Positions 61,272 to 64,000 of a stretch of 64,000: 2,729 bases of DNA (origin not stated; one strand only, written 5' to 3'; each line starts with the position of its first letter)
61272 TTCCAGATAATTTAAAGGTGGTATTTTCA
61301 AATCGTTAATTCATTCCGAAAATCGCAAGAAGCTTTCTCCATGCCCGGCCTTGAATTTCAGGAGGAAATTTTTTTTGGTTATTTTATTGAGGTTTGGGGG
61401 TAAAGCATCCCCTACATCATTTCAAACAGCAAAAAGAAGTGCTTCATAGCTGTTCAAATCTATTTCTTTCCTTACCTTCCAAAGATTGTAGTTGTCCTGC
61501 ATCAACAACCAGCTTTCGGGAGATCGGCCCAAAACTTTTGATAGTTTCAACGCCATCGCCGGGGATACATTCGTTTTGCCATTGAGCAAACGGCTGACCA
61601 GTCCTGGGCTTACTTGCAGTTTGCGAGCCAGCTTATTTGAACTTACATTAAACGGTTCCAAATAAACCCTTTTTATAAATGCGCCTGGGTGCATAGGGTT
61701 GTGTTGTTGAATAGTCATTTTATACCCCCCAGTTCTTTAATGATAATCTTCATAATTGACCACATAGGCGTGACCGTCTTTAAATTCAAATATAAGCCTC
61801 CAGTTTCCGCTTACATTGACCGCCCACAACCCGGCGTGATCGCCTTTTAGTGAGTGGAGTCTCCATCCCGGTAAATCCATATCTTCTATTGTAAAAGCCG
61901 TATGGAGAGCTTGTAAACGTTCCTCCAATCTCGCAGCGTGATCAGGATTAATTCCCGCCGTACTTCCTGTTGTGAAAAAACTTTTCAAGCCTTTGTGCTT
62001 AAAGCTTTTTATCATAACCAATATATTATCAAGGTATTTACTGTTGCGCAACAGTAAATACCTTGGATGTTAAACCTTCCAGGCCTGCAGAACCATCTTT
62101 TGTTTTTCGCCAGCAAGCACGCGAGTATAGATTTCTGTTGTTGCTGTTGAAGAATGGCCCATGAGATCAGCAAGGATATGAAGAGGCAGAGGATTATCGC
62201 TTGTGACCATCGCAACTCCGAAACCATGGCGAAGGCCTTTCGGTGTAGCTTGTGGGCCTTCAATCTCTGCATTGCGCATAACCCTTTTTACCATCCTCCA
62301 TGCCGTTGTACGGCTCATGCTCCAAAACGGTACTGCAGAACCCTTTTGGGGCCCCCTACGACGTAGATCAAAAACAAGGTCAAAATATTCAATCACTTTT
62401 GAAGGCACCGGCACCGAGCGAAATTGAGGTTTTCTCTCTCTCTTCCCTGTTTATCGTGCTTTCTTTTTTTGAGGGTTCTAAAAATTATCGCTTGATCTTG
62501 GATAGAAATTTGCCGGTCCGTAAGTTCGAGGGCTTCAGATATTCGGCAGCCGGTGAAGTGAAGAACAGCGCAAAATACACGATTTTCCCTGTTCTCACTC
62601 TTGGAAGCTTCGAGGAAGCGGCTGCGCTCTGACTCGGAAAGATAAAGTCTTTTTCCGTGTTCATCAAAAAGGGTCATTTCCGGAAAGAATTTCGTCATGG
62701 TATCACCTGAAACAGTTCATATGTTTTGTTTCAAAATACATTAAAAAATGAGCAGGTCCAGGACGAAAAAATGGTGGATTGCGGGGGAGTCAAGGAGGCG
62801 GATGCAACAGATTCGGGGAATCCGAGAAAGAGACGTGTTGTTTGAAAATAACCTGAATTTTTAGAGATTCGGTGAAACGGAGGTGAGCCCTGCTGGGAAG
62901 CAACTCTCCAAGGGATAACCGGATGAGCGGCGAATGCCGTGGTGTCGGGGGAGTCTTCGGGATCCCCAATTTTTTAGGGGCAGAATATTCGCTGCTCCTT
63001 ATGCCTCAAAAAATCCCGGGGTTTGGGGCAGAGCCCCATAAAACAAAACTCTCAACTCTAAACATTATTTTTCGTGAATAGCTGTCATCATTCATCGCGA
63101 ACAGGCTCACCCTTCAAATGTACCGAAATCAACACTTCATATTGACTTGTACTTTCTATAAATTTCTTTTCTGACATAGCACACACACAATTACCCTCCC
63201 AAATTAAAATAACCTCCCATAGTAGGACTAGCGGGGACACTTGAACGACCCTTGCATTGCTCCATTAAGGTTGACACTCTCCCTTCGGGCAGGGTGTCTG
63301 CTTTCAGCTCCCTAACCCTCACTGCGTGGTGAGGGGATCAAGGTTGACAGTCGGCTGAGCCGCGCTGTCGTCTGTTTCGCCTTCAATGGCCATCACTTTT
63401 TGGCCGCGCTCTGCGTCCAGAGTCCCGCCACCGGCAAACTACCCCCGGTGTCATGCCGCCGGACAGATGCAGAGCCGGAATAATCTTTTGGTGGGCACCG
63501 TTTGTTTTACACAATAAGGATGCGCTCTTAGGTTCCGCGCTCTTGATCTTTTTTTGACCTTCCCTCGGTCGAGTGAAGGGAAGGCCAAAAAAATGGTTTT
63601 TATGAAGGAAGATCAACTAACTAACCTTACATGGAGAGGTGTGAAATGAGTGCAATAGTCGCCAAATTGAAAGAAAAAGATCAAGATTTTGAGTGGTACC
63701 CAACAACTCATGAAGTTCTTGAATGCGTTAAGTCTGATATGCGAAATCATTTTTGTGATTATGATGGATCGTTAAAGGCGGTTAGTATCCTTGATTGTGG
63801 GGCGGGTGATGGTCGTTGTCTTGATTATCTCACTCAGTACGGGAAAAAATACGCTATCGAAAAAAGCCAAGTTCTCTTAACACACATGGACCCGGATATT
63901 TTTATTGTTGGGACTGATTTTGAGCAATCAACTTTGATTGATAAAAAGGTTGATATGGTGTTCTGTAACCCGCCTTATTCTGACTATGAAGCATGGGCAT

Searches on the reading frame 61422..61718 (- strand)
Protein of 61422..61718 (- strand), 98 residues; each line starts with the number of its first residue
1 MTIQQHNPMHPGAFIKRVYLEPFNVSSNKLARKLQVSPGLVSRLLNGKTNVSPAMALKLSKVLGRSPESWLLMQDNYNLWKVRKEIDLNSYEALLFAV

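Call 11: search_protein_families(library=pfam, proteins=[window:61422-61718:-], max_evalue=0.01)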
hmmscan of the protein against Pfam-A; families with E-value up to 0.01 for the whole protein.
window:61422-61718:- (98 aa): 5 families
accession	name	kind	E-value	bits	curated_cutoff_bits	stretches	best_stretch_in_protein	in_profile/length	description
PF01381.28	HTH_3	-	1.2e-10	41.7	23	1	19-68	4-53/55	Helix-turn-helix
PF13560.12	HTH_31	-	3.3e-06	27.8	27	1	25-68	15-59/64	Helix-turn-helix domain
PF12844.13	HTH_19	-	0.0002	21.7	30.2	1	20-74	8-61/64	Helix-turn-helix domain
PF13443.12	HTH_26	-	0.00029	21.5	22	1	24-68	10-55/63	Cro/C1-type HTH DNA-binding domain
PF15943.11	YdaS_toxin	-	0.0016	18.6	30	1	27-63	11-47/65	Bacterial toxin YdaS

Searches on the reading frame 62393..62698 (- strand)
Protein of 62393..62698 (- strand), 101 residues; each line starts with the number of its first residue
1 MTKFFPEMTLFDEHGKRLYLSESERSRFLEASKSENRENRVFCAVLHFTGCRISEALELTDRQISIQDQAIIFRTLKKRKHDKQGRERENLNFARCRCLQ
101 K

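Call 11: search_protein_families(library=pfam, proteins=[window:62393-62698:-], max_evalue=0.01)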
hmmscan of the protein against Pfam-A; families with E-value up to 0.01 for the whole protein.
window:62393-62698:- (101 aa): 1 family
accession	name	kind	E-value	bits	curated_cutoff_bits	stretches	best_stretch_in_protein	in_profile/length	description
PF00589.27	Phage_integrase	-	5.1e-05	23.6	27.1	1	20-81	3-66/172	Phage integrase family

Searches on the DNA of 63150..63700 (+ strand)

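Call 16: search_dna_similar(query=window:63266-63650:+, collection=plasmids, mode=distant, max_evalue=0.001, max_rows=40)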
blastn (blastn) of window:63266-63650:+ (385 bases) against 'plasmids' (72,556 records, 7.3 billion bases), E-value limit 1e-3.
No match.

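Call 71: search_dna_similar(query=window:63225-63650:+, collection=phages, mode=distant, max_evalue=0.01)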
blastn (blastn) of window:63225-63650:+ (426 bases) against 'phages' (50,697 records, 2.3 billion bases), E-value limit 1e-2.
No match.

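Call 88: search_rna_families(source=window, start=63150, end=63700, threshold=evalue, max_evalue=5)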
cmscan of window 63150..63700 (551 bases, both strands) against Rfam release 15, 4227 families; matches with E-value up to 5: 4.
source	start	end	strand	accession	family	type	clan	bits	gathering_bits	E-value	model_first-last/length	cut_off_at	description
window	63554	63588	-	RF02266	XIST_intron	Gene; lncRNA;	-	22.7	70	0.12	1-68/68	no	XIST 3' intron conserved motif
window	63543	63595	-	RF00736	mir-320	Gene; miRNA;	-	22.6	55.5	0.011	1-76/76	no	mir-320 microRNA precursor family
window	63554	63588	+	RF02266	XIST_intron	Gene; lncRNA;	-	18.9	70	1.1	1-68/68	no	XIST 3' intron conserved motif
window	63547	63597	+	RF03462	mir-4677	Gene; miRNA;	-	17.2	80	1.1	1-59/59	no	mir-4677 microRNA precursor family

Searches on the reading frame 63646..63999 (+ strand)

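Call 10: search_protein_families(library=pfam, proteins=[window:63646-63999:+], max_evalue=0.01)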
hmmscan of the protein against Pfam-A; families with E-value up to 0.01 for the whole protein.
window:63646-63999:+ (118 aa): 2 families
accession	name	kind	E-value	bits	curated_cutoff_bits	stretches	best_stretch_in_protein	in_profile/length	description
PF08241.18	Methyltransf_11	-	0.0026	18.8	21.2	1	49-108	1-67/95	Methyltransferase domain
PF13649.12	Methyltransf_25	-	0.01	17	27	0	48-108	1-71/97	Methyltransferase domain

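Call 90: search_protein_families(library=ncbifam, proteins=[window:63646-63999:+], max_evalue=0.1)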
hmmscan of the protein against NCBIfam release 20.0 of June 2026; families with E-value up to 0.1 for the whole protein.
window:63646-63999:+ (118 aa): 4 families
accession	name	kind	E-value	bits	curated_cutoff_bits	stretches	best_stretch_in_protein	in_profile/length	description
NF045667.1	MTase_DVU1556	equivalog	0.00023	20.7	155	1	44-108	22-91/213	DVU_1556 family methyltransferase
TIGR02072.1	BioC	equivalog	0.0089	15.9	184.95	1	42-108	32-104/244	malonyl-ACP O-methyltransferase BioC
TIGR03534.1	RF_mod_PrmC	equivalog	0.051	13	199.1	0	86-112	141-167/253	peptide chain release factor N(5)-glutamine methyltransferase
TIGR02199.1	rfaE_dom_II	equivalog_domain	0.069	13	181.5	0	72-102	86-116/144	D-glycero-beta-D-manno-heptose 1-phosphate adenylyltransferase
